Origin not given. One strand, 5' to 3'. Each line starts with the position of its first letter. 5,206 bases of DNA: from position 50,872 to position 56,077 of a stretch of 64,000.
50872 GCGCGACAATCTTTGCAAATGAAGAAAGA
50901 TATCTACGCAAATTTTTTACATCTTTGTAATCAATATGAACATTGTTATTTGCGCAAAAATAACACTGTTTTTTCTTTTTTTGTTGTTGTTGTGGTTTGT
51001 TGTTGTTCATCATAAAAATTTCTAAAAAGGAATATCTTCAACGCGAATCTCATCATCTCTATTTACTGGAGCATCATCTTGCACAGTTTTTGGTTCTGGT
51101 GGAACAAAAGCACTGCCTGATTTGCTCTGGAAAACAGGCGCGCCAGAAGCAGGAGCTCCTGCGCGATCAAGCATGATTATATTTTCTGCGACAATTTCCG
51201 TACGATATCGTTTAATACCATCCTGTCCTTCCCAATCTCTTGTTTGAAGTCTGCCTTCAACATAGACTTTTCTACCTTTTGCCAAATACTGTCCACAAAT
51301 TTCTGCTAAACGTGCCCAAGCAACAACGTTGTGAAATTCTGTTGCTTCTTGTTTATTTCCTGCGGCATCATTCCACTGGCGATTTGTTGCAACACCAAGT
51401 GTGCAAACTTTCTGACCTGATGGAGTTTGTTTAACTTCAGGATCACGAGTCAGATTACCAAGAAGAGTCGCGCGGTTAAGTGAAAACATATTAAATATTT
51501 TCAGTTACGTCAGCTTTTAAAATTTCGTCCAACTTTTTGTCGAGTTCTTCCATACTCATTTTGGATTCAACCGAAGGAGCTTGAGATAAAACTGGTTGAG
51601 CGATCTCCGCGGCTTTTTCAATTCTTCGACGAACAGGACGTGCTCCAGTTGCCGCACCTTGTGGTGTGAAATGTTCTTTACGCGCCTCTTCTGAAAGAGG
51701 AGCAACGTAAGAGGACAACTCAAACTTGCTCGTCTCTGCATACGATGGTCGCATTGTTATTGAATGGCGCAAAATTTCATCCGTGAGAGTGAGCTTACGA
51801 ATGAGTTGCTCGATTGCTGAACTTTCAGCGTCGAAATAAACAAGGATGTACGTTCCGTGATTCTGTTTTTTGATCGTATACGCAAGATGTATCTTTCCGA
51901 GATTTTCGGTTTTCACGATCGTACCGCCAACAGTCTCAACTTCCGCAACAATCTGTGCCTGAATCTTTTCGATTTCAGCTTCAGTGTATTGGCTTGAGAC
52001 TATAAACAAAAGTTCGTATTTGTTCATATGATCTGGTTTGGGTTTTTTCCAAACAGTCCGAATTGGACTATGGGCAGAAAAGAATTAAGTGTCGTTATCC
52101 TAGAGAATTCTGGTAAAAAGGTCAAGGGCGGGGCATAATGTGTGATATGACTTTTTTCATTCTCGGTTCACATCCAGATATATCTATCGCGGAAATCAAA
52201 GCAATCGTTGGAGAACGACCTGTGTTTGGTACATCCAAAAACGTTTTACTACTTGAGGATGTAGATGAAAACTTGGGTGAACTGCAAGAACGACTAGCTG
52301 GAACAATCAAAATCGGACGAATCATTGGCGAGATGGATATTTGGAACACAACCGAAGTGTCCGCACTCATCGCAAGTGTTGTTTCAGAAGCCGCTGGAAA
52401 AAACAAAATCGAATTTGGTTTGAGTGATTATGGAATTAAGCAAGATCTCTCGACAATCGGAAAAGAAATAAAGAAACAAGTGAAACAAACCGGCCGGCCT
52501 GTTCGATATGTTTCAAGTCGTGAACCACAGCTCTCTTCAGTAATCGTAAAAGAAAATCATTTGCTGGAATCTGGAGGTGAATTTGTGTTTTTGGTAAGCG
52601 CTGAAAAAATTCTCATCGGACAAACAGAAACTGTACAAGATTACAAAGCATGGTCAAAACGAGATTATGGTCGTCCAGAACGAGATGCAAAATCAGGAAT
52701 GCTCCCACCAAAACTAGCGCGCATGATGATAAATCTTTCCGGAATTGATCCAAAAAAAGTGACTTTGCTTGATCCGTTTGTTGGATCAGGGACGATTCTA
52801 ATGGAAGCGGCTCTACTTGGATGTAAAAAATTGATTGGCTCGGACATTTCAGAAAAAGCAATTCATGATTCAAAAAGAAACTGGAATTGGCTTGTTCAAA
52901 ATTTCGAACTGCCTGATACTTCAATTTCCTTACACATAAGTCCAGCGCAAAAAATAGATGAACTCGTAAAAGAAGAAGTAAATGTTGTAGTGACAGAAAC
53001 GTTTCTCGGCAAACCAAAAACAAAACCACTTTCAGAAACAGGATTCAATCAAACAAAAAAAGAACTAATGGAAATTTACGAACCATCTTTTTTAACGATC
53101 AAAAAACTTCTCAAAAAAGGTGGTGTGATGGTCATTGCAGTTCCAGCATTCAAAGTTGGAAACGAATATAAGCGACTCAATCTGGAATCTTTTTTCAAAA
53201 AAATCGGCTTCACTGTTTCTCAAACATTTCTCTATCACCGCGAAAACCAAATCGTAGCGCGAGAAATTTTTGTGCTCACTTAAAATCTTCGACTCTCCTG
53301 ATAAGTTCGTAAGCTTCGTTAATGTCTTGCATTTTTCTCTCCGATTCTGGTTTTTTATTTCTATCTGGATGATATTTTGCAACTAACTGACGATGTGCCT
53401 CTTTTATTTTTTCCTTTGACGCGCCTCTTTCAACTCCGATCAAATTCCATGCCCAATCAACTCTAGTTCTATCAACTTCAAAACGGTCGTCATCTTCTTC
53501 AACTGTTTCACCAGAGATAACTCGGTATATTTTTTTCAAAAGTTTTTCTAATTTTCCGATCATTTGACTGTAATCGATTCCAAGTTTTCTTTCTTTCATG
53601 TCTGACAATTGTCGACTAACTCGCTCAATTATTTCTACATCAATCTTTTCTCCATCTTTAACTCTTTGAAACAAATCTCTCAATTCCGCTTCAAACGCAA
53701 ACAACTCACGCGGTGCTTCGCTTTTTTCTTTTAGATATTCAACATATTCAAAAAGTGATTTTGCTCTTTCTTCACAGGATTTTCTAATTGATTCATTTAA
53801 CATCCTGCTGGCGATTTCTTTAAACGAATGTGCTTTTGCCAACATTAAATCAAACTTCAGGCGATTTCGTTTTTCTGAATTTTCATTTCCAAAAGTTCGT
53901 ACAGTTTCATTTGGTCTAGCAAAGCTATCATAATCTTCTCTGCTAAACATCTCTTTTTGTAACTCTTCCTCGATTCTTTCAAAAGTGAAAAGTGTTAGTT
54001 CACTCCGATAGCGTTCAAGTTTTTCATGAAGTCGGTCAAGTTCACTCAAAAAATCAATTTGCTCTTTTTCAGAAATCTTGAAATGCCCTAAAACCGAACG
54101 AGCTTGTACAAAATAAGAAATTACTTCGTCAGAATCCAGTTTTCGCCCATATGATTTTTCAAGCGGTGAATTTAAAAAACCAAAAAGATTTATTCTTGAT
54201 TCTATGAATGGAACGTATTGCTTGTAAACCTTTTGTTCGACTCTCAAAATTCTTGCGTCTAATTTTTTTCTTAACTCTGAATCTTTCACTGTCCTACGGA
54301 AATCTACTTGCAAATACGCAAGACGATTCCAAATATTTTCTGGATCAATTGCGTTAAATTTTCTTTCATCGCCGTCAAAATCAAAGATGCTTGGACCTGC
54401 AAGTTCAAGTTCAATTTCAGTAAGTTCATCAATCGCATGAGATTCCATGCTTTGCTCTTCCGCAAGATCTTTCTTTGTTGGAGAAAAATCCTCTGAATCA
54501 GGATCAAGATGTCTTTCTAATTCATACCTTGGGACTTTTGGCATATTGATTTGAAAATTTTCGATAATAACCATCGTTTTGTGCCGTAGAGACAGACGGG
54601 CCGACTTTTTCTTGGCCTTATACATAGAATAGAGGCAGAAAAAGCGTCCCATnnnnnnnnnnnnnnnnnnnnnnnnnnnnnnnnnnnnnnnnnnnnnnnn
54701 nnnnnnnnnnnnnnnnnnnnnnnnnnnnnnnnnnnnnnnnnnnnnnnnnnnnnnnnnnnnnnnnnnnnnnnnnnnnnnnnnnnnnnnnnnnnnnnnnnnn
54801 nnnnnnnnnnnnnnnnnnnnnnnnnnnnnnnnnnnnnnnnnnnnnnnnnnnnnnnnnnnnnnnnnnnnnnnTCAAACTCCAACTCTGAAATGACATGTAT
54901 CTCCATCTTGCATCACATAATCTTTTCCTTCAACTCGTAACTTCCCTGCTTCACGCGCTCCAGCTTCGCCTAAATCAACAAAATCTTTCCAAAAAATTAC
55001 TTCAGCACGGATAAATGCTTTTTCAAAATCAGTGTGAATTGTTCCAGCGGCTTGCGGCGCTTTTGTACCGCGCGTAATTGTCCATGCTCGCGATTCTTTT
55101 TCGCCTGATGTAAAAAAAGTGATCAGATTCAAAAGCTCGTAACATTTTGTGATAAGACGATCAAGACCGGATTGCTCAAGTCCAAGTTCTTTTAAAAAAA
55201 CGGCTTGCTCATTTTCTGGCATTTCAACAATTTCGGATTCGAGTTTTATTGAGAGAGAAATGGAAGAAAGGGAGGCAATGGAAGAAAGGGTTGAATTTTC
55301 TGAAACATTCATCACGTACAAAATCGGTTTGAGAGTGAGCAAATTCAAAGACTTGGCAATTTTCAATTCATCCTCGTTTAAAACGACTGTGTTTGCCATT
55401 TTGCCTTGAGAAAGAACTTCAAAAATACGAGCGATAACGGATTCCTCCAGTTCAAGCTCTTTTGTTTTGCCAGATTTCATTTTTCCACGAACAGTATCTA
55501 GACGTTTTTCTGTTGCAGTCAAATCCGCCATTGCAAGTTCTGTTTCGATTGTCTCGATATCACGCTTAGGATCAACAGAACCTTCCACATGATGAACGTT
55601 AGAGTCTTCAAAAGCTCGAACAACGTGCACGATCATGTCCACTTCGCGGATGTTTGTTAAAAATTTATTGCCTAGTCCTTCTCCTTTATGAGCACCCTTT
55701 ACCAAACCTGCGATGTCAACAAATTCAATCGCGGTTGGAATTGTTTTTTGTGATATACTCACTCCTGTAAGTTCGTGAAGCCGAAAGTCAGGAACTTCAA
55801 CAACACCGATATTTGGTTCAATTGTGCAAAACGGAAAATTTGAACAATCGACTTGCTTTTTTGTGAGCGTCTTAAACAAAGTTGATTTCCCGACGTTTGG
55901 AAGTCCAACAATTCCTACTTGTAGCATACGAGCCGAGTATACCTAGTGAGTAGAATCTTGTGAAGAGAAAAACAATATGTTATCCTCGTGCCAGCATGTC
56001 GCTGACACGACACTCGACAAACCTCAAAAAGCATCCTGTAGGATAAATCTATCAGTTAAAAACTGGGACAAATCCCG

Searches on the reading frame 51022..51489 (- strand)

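Call 74: search_protein_families(library=pfam, proteins=[window:51022-51489:-], max_evalue=0.001)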
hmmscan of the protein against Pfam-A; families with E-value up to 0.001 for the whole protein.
window:51022-51489:- (155 aa): 1 family
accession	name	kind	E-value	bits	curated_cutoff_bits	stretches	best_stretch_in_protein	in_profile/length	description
PF00436.31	SSB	-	4e-39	133.3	26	1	4-106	1-103/104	Single-strand binding protein family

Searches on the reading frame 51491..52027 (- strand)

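Call 74: search_protein_families(library=pfam, proteins=[window:51491-52027:-], max_evalue=0.001)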
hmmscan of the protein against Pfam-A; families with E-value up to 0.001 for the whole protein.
window:51491-52027:- (178 aa): 1 family
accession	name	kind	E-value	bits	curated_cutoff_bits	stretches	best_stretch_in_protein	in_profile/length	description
PF01250.22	Ribosomal_S6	-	1.8e-23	83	27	1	3-91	1-89/90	Ribosomal protein S6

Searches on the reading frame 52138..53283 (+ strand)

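Call 100: search_protein_families(library=pfam, proteins=[window:52138-53283:+], max_evalue=0.0001)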
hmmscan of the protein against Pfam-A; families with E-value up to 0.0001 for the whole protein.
window:52138-53283:+ (381 aa): 3 families
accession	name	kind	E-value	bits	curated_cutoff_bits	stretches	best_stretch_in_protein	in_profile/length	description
PF01170.24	UPF0020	-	2.3e-11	44.2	22.3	1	183-232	6-54/197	RMKL-like, methyltransferase domain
PF01555.25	N6_N4_Mtase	-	2.2e-09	38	26.7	1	173-246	156-220/221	DNA methylase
PF13847.12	Methyltransf_31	-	3.5e-07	30.4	27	1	206-337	3-113/145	Methyltransferase domain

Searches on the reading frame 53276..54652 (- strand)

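Call 100: search_protein_families(library=pfam, proteins=[window:53276-54652:-], max_evalue=0.0001)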
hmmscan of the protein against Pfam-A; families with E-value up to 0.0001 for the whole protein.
window:53276-54652:- (458 aa): 1 family
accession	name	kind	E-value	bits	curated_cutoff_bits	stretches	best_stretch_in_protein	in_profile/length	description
PF00226.36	DnaJ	-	1.2e-14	54.6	27.8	1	403-452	4-54/63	DnaJ domain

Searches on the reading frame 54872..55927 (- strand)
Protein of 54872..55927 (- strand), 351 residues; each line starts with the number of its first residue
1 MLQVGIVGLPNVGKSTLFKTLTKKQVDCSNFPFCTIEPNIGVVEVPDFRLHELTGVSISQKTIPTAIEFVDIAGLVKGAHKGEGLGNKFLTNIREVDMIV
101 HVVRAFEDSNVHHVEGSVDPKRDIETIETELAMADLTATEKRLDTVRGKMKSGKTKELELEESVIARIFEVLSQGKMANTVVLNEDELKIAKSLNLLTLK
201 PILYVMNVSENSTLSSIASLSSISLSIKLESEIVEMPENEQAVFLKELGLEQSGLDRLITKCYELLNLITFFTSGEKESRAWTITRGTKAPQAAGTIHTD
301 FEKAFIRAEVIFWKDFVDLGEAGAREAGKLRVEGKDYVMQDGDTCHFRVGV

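Call 100: search_protein_families(library=pfam, proteins=[window:54872-55927:-], max_evalue=0.0001)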
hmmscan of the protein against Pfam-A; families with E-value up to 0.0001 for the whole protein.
window:54872-55927:- (351 aa): 3 families
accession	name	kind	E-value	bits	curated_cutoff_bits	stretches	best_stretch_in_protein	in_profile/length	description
PF06071.19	YchF-GTPase_C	-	1e-35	122.1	27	1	268-349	1-83/84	Protein of unknown function (DUF933)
PF01926.29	MMR_HSR1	-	2.1e-22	79.8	21.9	1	3-115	1-86/113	50S ribosome-binding GTPase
PF02421.24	FeoB_N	-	3.3e-08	33.6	27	1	3-55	2-56/156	Ferrous iron transport protein B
